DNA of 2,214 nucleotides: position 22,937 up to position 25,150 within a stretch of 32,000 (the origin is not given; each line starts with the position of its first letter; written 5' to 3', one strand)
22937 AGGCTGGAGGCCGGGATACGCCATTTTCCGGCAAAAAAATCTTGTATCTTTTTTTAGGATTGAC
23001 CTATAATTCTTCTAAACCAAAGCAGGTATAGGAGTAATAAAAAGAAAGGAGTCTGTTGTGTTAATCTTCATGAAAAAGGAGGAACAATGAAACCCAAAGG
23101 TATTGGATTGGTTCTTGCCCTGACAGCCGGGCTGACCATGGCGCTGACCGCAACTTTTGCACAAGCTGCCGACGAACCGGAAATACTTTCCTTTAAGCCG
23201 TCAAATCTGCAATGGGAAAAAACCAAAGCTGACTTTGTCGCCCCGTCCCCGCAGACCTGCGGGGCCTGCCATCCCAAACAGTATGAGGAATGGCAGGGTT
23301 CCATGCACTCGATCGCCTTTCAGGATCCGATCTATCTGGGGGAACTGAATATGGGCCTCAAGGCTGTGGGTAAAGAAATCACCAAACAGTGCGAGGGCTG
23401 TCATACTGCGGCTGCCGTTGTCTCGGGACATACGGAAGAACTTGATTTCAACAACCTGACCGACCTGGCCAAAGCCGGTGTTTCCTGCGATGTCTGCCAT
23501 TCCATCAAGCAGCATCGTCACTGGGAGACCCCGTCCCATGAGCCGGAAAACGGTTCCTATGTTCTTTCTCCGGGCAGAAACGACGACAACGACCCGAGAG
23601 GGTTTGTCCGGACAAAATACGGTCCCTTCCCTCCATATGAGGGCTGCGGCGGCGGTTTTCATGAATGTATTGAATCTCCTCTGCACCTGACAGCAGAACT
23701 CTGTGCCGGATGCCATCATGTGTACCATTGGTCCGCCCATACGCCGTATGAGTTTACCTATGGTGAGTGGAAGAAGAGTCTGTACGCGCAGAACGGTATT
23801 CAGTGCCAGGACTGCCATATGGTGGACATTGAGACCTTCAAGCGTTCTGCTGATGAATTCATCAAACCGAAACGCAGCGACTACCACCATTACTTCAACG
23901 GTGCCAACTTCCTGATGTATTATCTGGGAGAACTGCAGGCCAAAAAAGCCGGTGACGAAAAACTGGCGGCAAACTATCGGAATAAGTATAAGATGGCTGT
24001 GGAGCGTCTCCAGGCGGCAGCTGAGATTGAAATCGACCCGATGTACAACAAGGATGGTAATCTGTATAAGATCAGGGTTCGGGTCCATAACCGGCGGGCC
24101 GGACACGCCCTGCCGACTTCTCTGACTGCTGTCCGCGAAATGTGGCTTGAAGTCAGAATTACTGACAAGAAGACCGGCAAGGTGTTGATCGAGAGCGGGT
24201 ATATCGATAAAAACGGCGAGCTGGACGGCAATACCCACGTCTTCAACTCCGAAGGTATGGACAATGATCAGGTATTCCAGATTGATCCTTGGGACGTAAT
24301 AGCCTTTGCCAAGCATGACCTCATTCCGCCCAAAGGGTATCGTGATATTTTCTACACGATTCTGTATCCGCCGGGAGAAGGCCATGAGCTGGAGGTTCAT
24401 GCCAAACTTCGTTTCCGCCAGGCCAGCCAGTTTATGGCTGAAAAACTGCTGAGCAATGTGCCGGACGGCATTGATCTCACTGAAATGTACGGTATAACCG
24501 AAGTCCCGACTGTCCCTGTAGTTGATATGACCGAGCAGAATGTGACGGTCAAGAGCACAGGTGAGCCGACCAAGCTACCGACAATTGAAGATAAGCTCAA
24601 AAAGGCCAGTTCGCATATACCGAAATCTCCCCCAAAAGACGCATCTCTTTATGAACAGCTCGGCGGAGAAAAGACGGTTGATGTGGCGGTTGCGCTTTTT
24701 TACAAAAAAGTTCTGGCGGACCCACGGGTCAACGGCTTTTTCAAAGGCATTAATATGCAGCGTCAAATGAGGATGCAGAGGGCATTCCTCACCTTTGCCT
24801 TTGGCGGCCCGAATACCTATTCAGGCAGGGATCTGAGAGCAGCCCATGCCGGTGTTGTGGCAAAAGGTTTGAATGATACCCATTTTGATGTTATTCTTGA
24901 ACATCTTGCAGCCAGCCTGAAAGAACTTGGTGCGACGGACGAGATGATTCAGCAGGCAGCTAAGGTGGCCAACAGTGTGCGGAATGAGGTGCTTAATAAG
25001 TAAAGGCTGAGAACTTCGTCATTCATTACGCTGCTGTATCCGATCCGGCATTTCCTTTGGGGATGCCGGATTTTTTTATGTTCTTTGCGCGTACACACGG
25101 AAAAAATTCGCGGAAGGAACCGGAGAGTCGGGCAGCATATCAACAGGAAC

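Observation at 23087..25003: Sec-exported pentahaem cytochrome c fused to a truncated haemoglobin: a candidate periplasmic O2/NO-reactive electron sink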

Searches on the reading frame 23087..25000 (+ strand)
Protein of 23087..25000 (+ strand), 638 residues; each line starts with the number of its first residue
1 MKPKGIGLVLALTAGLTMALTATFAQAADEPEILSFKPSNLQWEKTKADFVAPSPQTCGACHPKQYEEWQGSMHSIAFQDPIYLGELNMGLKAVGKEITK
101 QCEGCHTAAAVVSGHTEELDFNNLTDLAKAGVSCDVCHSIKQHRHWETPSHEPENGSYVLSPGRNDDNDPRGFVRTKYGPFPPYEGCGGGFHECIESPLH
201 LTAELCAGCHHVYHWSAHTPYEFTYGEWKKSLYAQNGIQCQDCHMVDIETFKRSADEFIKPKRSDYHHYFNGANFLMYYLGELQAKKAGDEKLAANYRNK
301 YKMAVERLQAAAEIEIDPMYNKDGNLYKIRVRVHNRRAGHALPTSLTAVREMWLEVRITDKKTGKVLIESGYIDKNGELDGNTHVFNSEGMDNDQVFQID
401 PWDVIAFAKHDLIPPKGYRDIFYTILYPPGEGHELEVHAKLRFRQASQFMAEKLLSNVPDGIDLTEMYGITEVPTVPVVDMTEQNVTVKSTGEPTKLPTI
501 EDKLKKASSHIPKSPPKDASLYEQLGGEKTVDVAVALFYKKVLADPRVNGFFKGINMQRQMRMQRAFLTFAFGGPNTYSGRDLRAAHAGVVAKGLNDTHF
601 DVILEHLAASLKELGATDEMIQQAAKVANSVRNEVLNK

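Call 3: search_protein_families(library=pfam, proteins=[window:23087-25000:+], max_evalue=1)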
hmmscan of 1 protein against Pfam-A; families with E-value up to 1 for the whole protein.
window:23087-25000:+ (638 aa): 10 families
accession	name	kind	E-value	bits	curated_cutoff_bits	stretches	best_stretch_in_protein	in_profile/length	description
PF01152.27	Bac_globin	-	9.8e-18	64.9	21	1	520-636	1-120/121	Bacterial-like globin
PF13435.11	Cytochrome_C554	-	1.8e-10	42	20.8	1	57-139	1-84/84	Cytochrome c554 and c-prime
PF22113.1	Mtrc-MtrF_II-IV_dom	-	0.0014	18.6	30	1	52-143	78-168/176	Outer membrane cytochrome MtrC/MtrF-like, domains II/IV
PF14537.11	Cytochrom_c3_2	-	0.0046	17.8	25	1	97-143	24-69/79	Cytochrome c3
PF14522.11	Cytochrome_C7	-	0.0071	16.6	24.8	1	99-144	13-54/67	Cytochrome c7 and related cytochrome c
PF02335.20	Cytochrom_C552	-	0.035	13.5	24.1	1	225-248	232-255/438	Cytochrome c552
PF10369.15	ALS_ss_C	-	0.11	13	23.2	1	465-506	16-57/74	Small subunit of acetolactate synthase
PF03264.19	Cytochrom_NNT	-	0.11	12.7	24.1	0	202-255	35-82/174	NapC/NirT cytochrome c family, N-terminal region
PF00403.32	HMA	-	0.12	13.3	24.8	1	478-507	30-59/62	Heavy-metal-associated domain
PF19378.4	DUF5953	-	0.24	11.6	25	1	429-513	76-159/233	Family of unknown function (DUF5953)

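Call 4: search_protein_families(library=ncbifam, proteins=[window:23087-25000:+], max_evalue=1)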
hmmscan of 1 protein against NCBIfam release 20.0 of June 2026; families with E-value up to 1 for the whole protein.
window:23087-25000:+ (638 aa): 7 families
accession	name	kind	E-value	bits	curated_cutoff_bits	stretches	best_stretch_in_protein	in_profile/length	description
NF041198.1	UshA_like_PCGU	equivalog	1.2e-07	30.8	275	1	54-145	407-486/519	UshA-like (seleno)protein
NF040886.1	cyt_C_like_Sec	equivalog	1.3e-05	24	250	2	56-78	46-68/423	multiheme c-type cytochrome (seleno)protein ExtKL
NF041028.1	decahem_GSU2203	exception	0.00031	20.1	325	1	55-154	36-124/317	GSU2203 family decaheme c-type cytochrome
NF052343.1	hydrazine_HDH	equivalog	0.0019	16.6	900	1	49-148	159-259/564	hydrazine dehydrogenase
TIGR03508.1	decahem_SO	subfamily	0.1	12.1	192.2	0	95-154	30-93/258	DmsE family decaheme c-type cytochrome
NF008864.0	PRK11895.1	equivalog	0.17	11.6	119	1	465-507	100-142/164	acetolactate synthase small subunit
TIGR03153.1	cytochr_NrfH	equivalog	0.38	10.8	134.2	0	47-113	20-66/138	cytochrome c nitrite reductase small subunit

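Call 5: search_solved_structures(query=window:23087-25000:+, max_evalue=1, show_alignments=3)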
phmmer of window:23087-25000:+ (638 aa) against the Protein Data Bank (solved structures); distinct sequences matched with E-value up to 1: 51.
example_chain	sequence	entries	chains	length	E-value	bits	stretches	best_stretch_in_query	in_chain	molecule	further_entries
3aq5_A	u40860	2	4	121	3.4e-32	114.5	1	518-638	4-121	Group 1 truncated hemoglobin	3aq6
3aq9_A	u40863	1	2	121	8.9e-32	113.2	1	518-638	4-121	Group 1 truncated hemoglobin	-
3aq8_A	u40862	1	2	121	8.9e-32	113.2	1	518-638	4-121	Group 1 truncated hemoglobin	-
3aq7_A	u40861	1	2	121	1.2e-31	112.7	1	518-638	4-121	Group 1 truncated hemoglobin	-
2ksc_A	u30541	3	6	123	2.4e-29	105.1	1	519-638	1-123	Cyanoglobin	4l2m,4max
2hz2_A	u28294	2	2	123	3.6e-28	101.2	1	520-637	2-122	Cyanoglobin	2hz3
1s69_A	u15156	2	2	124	4.2e-28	101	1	520-637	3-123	Cyanoglobin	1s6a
1mwb_A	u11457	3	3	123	4.7e-28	100.8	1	520-637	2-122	Cyanoglobin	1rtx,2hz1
4xdi_A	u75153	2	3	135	4.5e-27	97.6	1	516-632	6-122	Chlamydomonas reinhardtii THB1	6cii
1dly_A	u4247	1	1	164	2e-24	88.9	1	517-637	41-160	HEMOGLOBIN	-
1uvx_A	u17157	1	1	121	1.3e-23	86.2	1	520-637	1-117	GLOBIN LI637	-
6bme_A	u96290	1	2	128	3.2e-22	81.6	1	520-632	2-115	Truncated hemoglobin 4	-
1dlw_A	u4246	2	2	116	3e-20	75.1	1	520-636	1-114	HEMOGLOBIN | MYOGLOBIN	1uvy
1idr_A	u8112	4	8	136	6.4e-17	64.1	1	518-625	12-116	HEMOGLOBIN HBN | Hemoglobin-like protein HbN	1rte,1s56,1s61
5ab8_A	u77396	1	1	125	1.2e-16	63.1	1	520-625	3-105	GROUP 1 TRUNCATED HEMOGLOBIN GLBN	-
5ze8_A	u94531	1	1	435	0.0025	19.1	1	54-144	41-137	cytochrome c552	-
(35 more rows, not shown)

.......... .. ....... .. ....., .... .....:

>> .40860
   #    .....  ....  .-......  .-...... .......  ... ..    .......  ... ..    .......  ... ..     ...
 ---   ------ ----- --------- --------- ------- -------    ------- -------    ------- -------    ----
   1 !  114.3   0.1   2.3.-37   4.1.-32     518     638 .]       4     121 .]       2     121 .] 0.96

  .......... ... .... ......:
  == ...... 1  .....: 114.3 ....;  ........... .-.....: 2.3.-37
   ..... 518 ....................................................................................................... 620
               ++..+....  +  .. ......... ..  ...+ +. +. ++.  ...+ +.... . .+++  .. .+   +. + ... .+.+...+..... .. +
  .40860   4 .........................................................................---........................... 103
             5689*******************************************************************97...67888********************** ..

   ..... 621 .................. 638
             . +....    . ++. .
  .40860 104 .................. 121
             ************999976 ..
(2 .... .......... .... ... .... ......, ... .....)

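Call 11: find_homologous_proteins(query=window:23087-25000:+, max_evalue=0.00001)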
Query window:23087-25000:+ (638 aa): 1348 proteins with E <= 0.00001 among 8000 candidates; the best 120 are listed.
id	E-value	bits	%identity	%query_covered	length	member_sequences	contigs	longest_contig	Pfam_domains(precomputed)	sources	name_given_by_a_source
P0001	0.0e+0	1507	100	100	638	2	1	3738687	PF13435.12,PF01152.28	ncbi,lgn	ncbi:MAG: multiheme c-type cytochrome [Candidatus Electrothrix sp. YB6]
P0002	0.0e+0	1253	83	100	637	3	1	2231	PF13435.12,PF01152.28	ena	-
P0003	0.0e+0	1180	77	100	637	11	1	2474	PF13435.12,PF01152.28,PF14522.12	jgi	jgi:truncated hemoglobin YjbI/nitrate/TMAO reductase-like tetraheme cytochrome c subunit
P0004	0.0e+0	1178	78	100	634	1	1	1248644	PF13435.12,PF01152.28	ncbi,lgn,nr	ncbi:MAG: multiheme c-type cytochrome [Candidatus Electrothrix sp. Rat3]|nr:multiheme c-type cytochr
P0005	0.0e+0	1173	77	100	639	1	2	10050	PF13435.12,PF01152.28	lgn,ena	-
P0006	0.0e+0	1173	76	100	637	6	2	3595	PF13435.12,PF01152.28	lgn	-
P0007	0.0e+0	1171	76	100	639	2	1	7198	PF13435.12,PF01152.28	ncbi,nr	ncbi:cytochrome C [Desulfobulbus sp. TB]|nr:cytochrome C [Desulfobulbus sp. TB]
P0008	0.0e+0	1168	77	100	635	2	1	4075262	PF13435.12,PF01152.28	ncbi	ncbi:Truncated hemoglobin YjbI [Candidatus Electrothrix laxa]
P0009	0.0e+0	1106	72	95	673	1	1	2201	PF13435.12,PF01152.28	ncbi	-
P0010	0.0e+0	1038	61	95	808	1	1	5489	PF13435.12,PF01152.28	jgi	-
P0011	2.2e-298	1009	61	95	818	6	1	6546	PF13435.12,PF01152.28,PF22113.2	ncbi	-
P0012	3.2e-297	1005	60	95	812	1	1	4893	PF13435.12,PF01152.28,PF22113.2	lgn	-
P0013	5.6e-295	998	60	95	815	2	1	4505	PF13435.12,PF01152.28,PF22113.2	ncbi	-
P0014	1.0e-294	997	61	95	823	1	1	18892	PF13435.12,PF01152.28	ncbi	-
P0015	3.1e-293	992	59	95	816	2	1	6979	PF13435.12,PF01152.28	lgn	-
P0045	1.5e-190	653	57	77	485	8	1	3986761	PF13435.12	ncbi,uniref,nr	ncbi:hypothetical protein UWK_02193 [Desulfocapsa sulfexigens DSM 10523]|uniref:Cytochrome c-552/4 d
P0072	9.6e-183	627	55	76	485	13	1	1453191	PF13435.12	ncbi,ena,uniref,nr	ncbi:multiheme c-type cytochrome [uncultured Desulfuromusa sp.]|uniref:multiheme c-type cytochrome n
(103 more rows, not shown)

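Call 13: find_related_loci(query=window:23087-25000:+, collection=genome_contigs, flank=6000)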
Query window:23087-25000:+ (638 aa) in genome_contigs; peptide patterns used: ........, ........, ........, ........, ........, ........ (x = any residue, [..] = any of these).
392 stretches matched a pattern; 377 encode a relative of the query (tblastn E <= 1e-3); the best 80 are kept; 80 distinct loci.
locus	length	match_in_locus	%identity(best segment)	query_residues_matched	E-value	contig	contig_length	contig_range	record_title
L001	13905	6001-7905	77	1-636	0e+0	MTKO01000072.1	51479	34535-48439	Candidatus Electrothrix aarhusensis isolate MCF Contig21, whole genome shotgun sequence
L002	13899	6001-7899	77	1-636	0e+0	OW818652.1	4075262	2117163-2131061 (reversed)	Candidatus Electrothrix laxa isolate HOU-scMAG genome assembly, chromosome: 1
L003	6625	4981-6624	77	1-551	0e+0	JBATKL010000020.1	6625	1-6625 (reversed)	MAG: Candidatus Electrothrix sp. isolate MFD10219_ilm_asm_bin13 k127_103281, whole genome shotgun sequence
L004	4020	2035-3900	63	1-638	0e+0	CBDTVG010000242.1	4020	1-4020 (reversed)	MAG TPA_asm: uncultured Candidatus Electrothrix sp. isolate SRR7614715_binner13_Refined_5 genome assembly, contig: ERZ23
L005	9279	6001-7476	78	20-511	0e+0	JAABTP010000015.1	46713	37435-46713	MAG: Desulfobulbaceae bacterium isolate S24.Bin023 NODE_15_length_46713_cov_13.032529, whole genome shotgun sequence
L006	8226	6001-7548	75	1-518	0e+0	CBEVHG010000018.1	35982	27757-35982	MAG TPA_asm: Candidatus Electrothrix marina isolate SRR24458087_concoct_48 genome assembly, contig: ERZ26778537.18, whol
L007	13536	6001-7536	73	1-511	0e+0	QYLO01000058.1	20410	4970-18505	MAG: Candidatus Electrothrix gigas isolate AU1_5 NODE_58_length_20410_cov_82.7984, whole genome shotgun sequence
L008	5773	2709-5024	63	36-638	0e+0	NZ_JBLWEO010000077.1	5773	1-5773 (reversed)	Candidatus Electronema sp. PJ PJ__376147, whole genome shotgun sequence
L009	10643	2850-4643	62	36-638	0e+0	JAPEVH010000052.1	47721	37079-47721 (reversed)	MAG: Candidatus Electronema sp. isolate KV k127_18295938, whole genome shotgun sequence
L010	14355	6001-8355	60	36-638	0e+0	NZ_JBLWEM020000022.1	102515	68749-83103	Candidatus Electronema sp. JC JC__133336, whole genome shotgun sequence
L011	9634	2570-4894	59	36-638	0e+0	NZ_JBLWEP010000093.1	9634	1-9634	Candidatus Electronema sp. TJ TJ__9057, whole genome shotgun sequence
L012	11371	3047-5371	58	36-638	0e+0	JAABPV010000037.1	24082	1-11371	MAG: Desulfobulbaceae bacterium isolate S01.Bin068 NODE_43_length_24082_cov_8.303270, whole genome shotgun sequence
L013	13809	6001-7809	59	36-638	0e+0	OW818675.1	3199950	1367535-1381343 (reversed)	Candidatus Electronema halotolerans isolate LOGT-cMAG genome assembly, chromosome: 1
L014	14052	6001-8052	64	36-638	0e+0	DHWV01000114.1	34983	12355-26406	MAG TPA_asm: Desulfobulbaceae bacterium UBA5173 UBA5173_contig_14821, whole genome shotgun sequence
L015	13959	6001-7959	66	36-638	0e+0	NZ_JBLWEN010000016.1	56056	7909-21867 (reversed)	Candidatus Electronema sp. JM S1CJMS.203889, whole genome shotgun sequence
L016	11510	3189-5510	60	36-638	0e+0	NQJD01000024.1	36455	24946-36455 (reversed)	MAG: Candidatus Electronema aureum isolate GS Contig124, whole genome shotgun sequence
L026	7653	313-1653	53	36-490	2e-157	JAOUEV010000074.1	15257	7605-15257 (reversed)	MAG: Nitrospirota bacterium isolate 4_1_July_SF_Bin20 4_1_July_SF_Bin20_scaffold_1711_c1, whole genome shotgun sequence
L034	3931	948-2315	35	7-488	4e-85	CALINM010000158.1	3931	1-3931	MAG: uncultured bacterium isolate R1_Bin_METABAT__134_1 genome assembly, contig: c_000001245226, whole genome shotgun se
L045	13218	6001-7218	35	55-489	3e-81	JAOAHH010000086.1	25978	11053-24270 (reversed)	MAG: Thermodesulfobacteriota bacterium isolate SKW55 k141_392837, whole genome shotgun sequence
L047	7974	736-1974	37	46-489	3e-80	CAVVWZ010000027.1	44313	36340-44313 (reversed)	MAG: uncultured delta proteobacterium isolate MFD03551.bin.2.80 genome assembly, contig: contig_32581, whole genome shot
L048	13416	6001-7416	37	1-472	1e-79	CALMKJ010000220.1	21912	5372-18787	MAG TPA_asm: uncultured Ectothiorhodospiraceae bacterium isolate SRR8859111_bin.69_CONCOCT_v1.1_MAG genome assembly, con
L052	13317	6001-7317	35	18-483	1e-78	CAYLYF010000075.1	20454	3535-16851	MAG TPA_asm: uncultured Thermodesulfobacteriota bacterium isolate binchicken_co47_113 genome assembly, contig: NODE_1734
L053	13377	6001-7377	33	4-489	1e-77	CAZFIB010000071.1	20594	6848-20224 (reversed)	MAG TPA_asm: uncultured Thermodesulfobacteriota bacterium isolate SRP141376_co4_291 genome assembly, contig: NODE_4543_l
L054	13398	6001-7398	35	8-483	2e-77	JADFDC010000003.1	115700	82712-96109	MAG: Thiobacillus sp. isolate QR_Bin.5 NODE_3_length_115700_cov_20.9654, whole genome shotgun sequence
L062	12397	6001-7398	35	8-483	1e-75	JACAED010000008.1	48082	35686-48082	MAG: Hydrogenophilaceae bacterium isolate L.E.AP.33 k119_18302, whole genome shotgun sequence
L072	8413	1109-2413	34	36-455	3e-72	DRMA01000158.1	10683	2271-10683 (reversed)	MAG TPA_asm: Thiothrix sp. isolate HyVt-477 HyVt-477_k145_408909, whole genome shotgun sequence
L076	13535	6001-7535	35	8-489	4e-68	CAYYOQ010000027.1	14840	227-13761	MAG TPA_asm: uncultured Thermodesulfobacteriota bacterium isolate binchicken_co33_371 genome assembly, contig: NODE_4623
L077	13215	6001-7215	34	44-467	2e-68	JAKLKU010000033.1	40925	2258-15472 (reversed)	MAG: Planctomycetota bacterium isolate MAG.55 MAG.55-NODE_33_length_40925_cov_17.318008, whole genome shotgun sequence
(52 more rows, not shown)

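Call 32: predict_structure(alignment_id=A1)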
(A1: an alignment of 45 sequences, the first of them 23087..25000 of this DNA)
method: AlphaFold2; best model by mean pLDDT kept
length: 638 residues; sequences in the alignment: 45
mean_pLDDT: 74.9   pTM: 0.64
mean pLDDT of the five models: 74.9, 72.7, 71.2, 66.3, 65.2
residues with pLDDT >= 90: 111; 70-90: 309; 50-70: 159; < 50: 59
segments of 3 or more residues with pLDDT < 50: 1-5, 16-38, 214-216, 218-223, 340-348, 506-514
pLDDT, mean of each block of 10 residues (from residue 1): 49 50 38 45 79 72 80 78 80 69 59 66 77 72 58 60 89 82 61 68 58 49 55 70 74 83 77 79 93 91 86 91 91 76 45 91 90 87 73 58 54 73 79 90 84 87 89 88 94 77 48 55 80 90 93 85 87 77 80 90 93 85 88 86
secondary structure, 60 per line:
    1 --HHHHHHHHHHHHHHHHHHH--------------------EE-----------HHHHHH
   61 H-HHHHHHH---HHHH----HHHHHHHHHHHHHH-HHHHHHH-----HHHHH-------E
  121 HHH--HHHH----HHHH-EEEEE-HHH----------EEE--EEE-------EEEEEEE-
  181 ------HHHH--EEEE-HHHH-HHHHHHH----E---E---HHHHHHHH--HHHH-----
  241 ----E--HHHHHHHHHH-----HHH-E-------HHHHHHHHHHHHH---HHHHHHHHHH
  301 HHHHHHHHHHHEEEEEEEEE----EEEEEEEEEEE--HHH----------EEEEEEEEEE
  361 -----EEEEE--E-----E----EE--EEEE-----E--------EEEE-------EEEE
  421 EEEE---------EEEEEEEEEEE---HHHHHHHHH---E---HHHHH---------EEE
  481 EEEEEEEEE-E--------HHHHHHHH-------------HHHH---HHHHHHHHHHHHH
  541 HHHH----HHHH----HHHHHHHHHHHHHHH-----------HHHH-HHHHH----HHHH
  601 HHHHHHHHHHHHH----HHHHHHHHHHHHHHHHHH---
elements in order: H3-21 H55-61 H63-69 H73-76 H81-94 H96-102 H108-112 H126-129 H134-137 E139-143 E158-160 E163-165 E173-179 H187-190 E193-196 H198-201 H203-209 H222-229 H232-235 H248-257 H275-287 H291-311 E312-320 E325-335 E351-360 E366-370 E388-391 E406-409 E417-424 E434-444 H448-456 H464-468 E478-489 H500-507 H521-524 H528-544 H549-552 H557-571 H583-586 H588-592 H597-613 H618-635

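Call 34: fold_search(model_id=the predicted structure, library=pdb)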
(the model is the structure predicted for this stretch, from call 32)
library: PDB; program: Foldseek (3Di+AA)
matches with E <= 10: 1047; with E <= 0.001: 48
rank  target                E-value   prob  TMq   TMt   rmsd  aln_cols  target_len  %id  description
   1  5ze8                  1.7e-11  1.00  0.42  0.66   6.3       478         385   18  Crystal structure of a penta-heme cytochrome c552 from Thermochromatium tepidum (released 2018-04-25)
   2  6cii                  2.1e-09  1.00  0.18  0.88   2.1       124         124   40  Crystal structure of Chlamydomonas reinhardtii THB1 in the cyanomet state (released 2018-04-25)
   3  1dly                  1.6e-08  1.00  0.18  0.86   2.0       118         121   43  X-RAY CRYSTAL STRUCTURE OF HEMOGLOBIN FROM THE GREEN UNICELLULAR ALGA CHLAMYDOMONAS EUGAMETOS (released 2000-09-20)
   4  4xdi_A                1.8e-08  1.00  0.18  0.81   2.9       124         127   40  Structure of Chlamydomonas reinhardtii THB1 (released 2015-01-21)
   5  3aq7_A                2.4e-08  1.00  0.17  0.87   2.1       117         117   50  Crystal structure of truncated hemoglobin from Tetrahymena pyriformis, Y25F mutant, Fe(III) form (released 2011-04-20)
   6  4xdi_B                2.4e-08  1.00  0.18  0.82   2.7       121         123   41  Structure of Chlamydomonas reinhardtii THB1 (released 2015-01-21)
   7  3aq5_A                2.5e-08  1.00  0.17  0.87   2.0       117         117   50  Crystal structure of truncated hemoglobin from Tetrahymena pyriformis, Fe(II)-O2 form (released 2011-04-20)
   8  2gkn_B                3.5e-08  1.00  0.17  0.82   6.6       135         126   30  Crystal structure of Mycobacterium tuberculosis trHbN, GlnE11Val mutant (released 2006-09-19)
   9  3aq9_A                3.7e-08  1.00  0.17  0.87   2.0       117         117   50  Crystal structure of truncated hemoglobin from Tetrahymena pyriformis, Q50E mutant, Fe(III) form (released 2011-04-20)
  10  2gkm_B                5.2e-08  1.00  0.17  0.82   6.6       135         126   30  Crystal structure of Mycobacterium tuberculosis trHbN TyrB10Phe mutant (released 2006-09-19)
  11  3aq8_A                6.8e-08  1.00  0.17  0.86   2.1       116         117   50  Crystal structure of truncated hemoglobin from Tetrahymena pyriformis, Q46E mutant, Fe(III) form (released 2011-04-20)
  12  2gl3_B                7.2e-08  1.00  0.17  0.81   6.6       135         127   30  Crystal structure of Mycobacterium tuberculosis trHbN, TyrB10Phe GlnE11Val mutant (released 2006-09-19)
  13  1dlw                  9.0e-08  1.00  0.17  0.87   1.9       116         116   39  X-RAY CRYSTAL STRUCTURE OF TRUNCATED HEMOGLOBIN FROM P.CAUDATUM. (released 2000-09-20)
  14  5ab8                  1.0e-07  1.00  0.17  0.81   2.9       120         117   32  High resolution X-ray structure of the N-terminal truncated form (residues 1-11) of Mycobacterium tuberculosis HbN (released 2015-11-04)
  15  1s56_A                1.2e-07  1.00  0.17  0.80   6.7       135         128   31  Crystal Structure of "Truncated" Hemoglobin N (HbN) from Mycobacterium tuberculosis, Soaked with Xe Atoms (released 2004-06-29)
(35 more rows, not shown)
